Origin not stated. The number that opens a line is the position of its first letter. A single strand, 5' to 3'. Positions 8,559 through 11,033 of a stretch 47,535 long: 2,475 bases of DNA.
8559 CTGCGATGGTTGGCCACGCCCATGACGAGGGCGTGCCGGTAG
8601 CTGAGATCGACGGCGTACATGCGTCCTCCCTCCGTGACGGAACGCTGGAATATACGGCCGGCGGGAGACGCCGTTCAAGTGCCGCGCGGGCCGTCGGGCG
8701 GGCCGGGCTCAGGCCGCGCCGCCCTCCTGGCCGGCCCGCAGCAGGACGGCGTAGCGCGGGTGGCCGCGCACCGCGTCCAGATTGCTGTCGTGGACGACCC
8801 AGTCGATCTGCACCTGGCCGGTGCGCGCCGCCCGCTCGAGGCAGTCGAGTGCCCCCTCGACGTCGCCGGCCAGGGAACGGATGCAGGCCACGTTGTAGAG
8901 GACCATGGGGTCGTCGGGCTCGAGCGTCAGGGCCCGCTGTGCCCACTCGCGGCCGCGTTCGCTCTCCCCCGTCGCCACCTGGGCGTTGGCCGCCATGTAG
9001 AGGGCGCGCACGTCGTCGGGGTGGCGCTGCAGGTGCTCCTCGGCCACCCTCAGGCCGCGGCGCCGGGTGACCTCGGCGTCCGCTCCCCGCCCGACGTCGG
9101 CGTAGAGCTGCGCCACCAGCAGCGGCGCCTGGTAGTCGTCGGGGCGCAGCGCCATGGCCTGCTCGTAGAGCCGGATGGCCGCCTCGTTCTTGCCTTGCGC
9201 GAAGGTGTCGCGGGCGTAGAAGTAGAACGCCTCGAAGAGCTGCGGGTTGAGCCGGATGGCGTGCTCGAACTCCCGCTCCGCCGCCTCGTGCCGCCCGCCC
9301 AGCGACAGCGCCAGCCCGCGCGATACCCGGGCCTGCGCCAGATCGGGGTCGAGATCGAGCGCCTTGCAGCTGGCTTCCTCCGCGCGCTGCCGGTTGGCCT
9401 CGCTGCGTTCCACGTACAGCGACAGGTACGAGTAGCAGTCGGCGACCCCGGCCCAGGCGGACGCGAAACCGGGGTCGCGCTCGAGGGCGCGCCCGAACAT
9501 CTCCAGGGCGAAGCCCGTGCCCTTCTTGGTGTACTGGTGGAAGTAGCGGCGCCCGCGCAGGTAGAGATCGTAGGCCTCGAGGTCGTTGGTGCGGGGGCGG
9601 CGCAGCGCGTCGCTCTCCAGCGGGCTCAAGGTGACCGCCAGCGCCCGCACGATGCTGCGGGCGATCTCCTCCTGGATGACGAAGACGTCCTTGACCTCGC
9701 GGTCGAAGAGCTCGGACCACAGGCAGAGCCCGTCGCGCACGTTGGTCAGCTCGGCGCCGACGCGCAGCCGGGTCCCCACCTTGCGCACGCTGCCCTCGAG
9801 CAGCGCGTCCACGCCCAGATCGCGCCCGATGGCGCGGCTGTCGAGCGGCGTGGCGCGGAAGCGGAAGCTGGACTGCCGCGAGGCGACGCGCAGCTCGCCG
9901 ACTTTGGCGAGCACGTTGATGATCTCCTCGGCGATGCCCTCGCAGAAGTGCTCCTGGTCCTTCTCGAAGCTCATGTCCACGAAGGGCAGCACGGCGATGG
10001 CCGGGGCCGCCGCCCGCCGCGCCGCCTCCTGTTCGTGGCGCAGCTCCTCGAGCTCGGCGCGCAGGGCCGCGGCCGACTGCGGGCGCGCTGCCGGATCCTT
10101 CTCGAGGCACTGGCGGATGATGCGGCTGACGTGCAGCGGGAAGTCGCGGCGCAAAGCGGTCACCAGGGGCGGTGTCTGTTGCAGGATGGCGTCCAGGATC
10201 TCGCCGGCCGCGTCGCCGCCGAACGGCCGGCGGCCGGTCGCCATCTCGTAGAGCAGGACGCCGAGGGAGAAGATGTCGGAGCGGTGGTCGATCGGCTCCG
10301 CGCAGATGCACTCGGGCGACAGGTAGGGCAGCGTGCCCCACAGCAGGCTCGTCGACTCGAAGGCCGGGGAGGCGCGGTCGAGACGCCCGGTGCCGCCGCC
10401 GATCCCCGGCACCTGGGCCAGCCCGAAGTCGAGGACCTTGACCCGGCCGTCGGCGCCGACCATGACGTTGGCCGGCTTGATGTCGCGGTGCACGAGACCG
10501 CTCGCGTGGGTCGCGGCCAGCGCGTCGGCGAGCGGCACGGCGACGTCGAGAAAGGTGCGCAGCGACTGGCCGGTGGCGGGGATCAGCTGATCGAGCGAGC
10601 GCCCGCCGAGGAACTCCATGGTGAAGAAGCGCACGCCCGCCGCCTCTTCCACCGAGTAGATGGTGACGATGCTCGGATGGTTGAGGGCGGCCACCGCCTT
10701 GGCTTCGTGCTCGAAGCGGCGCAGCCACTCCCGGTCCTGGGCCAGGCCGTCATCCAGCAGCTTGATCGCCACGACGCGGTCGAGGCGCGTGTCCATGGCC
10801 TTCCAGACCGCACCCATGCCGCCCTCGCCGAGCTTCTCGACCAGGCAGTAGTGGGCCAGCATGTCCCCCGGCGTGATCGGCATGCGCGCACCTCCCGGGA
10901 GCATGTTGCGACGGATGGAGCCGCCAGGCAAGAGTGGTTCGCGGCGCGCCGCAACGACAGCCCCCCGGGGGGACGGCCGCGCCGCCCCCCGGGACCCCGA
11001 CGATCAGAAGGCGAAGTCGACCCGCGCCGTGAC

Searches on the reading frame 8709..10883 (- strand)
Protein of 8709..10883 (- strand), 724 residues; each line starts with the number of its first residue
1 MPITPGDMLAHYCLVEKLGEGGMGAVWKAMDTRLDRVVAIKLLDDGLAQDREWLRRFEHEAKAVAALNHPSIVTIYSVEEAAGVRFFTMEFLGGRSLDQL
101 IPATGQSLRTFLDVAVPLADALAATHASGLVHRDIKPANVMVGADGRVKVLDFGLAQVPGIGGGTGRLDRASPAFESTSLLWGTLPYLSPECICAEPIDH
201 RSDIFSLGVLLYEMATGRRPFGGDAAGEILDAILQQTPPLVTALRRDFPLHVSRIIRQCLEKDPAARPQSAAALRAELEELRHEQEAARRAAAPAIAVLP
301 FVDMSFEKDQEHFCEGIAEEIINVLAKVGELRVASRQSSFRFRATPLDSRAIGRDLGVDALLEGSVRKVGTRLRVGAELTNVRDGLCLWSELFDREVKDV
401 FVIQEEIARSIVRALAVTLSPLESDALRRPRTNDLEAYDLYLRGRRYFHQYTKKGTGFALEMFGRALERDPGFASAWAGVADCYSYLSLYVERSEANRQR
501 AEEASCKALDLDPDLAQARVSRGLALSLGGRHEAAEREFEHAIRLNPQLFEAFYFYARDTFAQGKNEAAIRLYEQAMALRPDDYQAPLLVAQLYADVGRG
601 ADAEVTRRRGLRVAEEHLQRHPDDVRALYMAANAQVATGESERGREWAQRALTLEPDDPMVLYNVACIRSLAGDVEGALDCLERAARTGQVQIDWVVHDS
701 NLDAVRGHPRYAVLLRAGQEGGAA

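Call 6: search_protein_families(library=pfam, proteins=[window:8709-10883:-], max_evalue=1)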
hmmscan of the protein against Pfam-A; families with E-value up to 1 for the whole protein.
window:8709-10883:- (724 aa): 26 families (the best 25 are shown)
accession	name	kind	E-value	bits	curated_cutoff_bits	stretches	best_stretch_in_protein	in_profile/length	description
PF00069.31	Pkinase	-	8.1e-44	150.4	31.7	1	14-275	3-259/263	Protein kinase domain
PF07714.23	PK_Tyr_Ser-Thr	-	2.2e-31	109.6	23.1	1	14-270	3-251/258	Protein tyrosine and serine/threonine kinase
PF13431.12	TPR_17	-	1.1e-15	56.9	24.4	1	648-679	2-33/34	Tetratricopeptide repeat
PF00515.34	TPR_1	-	2.2e-13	49.9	27.8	2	516-548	1-33/34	Tetratricopeptide repeat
PF13181.12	TPR_8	-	2.2e-13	49.6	25.7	2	516-548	1-33/34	Tetratricopeptide repeat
PF07719.23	TPR_2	-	3.2e-13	49.1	27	3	520-548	5-33/34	Tetratricopeptide repeat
PF13414.12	TPR_11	-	3.8e-13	49.3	26.8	1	561-594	5-38/42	TPR repeat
PF14559.12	TPR_19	-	5.4e-12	46.3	25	3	561-605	2-46/68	Tetratricopeptide repeat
PF13371.12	TPR_9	-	4.3e-08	33.5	35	2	640-686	10-56/73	Tetratricopeptide repeat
PF13424.12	TPR_12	-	1.2e-07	32.2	30.1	3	515-581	2-76/77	Tetratricopeptide repeat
PF13432.12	TPR_16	-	1.8e-07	31.9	32.7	3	608-659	14-65/65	Tetratricopeptide repeat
PF23914.1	TPR_CcmH_CycH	-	2.7e-07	31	42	3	496-583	64-154/158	Cytochrome c-type biogenesis protein H TPR domain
PF13428.12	TPR_14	-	5.9e-06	26.9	23.5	3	626-664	2-40/44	Tetratricopeptide repeat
PF01636.29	APH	-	1.9e-05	25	23.2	2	119-157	159-198/239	Phosphotransferase enzyme family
PF03109.22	ABC1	-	4.2e-05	23.3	22.9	1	56-156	119-214/244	ABC1 atypical kinase-like domain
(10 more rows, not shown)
